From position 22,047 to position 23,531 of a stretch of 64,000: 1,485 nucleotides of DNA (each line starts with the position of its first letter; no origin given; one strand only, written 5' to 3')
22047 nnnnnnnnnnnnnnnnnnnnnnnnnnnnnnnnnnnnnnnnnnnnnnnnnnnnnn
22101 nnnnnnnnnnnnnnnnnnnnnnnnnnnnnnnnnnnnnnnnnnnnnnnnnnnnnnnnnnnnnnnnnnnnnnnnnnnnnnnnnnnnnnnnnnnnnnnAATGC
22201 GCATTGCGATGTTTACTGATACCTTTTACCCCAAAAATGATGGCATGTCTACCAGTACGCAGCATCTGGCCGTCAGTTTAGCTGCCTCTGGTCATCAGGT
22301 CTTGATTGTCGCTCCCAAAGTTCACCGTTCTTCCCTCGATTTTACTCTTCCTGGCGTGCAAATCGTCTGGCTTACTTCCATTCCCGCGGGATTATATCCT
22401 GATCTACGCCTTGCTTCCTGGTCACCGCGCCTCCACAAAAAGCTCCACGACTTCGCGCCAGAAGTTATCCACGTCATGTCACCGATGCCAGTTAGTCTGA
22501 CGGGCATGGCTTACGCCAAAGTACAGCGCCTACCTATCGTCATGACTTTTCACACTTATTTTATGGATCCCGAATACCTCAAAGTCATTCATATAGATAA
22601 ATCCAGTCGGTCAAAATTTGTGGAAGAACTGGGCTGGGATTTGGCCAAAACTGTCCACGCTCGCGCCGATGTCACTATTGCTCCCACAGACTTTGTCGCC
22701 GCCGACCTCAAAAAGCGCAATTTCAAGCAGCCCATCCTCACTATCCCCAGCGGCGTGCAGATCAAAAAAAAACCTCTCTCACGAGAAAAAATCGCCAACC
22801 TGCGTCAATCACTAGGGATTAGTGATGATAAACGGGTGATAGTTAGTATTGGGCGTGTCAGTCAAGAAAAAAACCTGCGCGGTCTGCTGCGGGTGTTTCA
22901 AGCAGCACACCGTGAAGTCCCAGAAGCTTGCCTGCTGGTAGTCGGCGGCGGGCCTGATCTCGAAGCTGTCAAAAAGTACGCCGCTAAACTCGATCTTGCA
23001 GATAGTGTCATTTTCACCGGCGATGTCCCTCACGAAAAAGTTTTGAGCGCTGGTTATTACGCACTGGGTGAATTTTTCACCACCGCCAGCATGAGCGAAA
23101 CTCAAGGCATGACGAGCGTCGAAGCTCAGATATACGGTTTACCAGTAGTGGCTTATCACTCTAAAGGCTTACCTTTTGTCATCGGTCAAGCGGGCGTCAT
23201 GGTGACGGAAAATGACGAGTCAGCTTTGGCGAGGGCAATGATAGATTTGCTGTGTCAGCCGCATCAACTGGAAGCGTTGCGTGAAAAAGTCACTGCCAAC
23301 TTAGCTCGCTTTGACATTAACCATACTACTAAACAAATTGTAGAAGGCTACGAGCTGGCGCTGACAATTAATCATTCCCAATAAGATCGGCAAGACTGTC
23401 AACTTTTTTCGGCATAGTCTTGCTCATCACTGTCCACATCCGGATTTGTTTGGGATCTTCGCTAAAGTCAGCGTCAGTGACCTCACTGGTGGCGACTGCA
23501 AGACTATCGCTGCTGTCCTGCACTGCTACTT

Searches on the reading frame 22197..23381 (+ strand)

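Call 55: search_protein_families(library=pfam, proteins=[window:22197-23381:+], max_evalue=0.0001)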
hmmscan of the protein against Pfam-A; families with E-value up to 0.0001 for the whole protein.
window:22197-23381:+ (395 aa): 6 families
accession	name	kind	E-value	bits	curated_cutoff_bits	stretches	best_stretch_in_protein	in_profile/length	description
PF00534.26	Glycos_transf_1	-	3.4e-26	92.2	26.4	1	201-364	4-168/172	Glycosyl transferases group 1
PF13439.12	Glyco_transf_4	-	3.9e-25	89.3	28.5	1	15-189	2-168/170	Glycosyltransferase Family 4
PF13692.12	Glyco_trans_1_4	-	5.8e-24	85.4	27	1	213-352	2-140/142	Glycosyl transferases group 1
PF13579.12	Glyco_trans_4_4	-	1.8e-18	67.8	29.7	1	16-186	2-158/158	Glycosyl transferase 4-like domain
PF20706.3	GT4-conflict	-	1e-06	28.5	26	1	6-332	3-323/385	Family 4 Glycosyltransferase in conflict systems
PF13477.12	Glyco_trans_4_2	-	2.6e-05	24.8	23.4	1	16-119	8-107/139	Glycosyl transferase 4-like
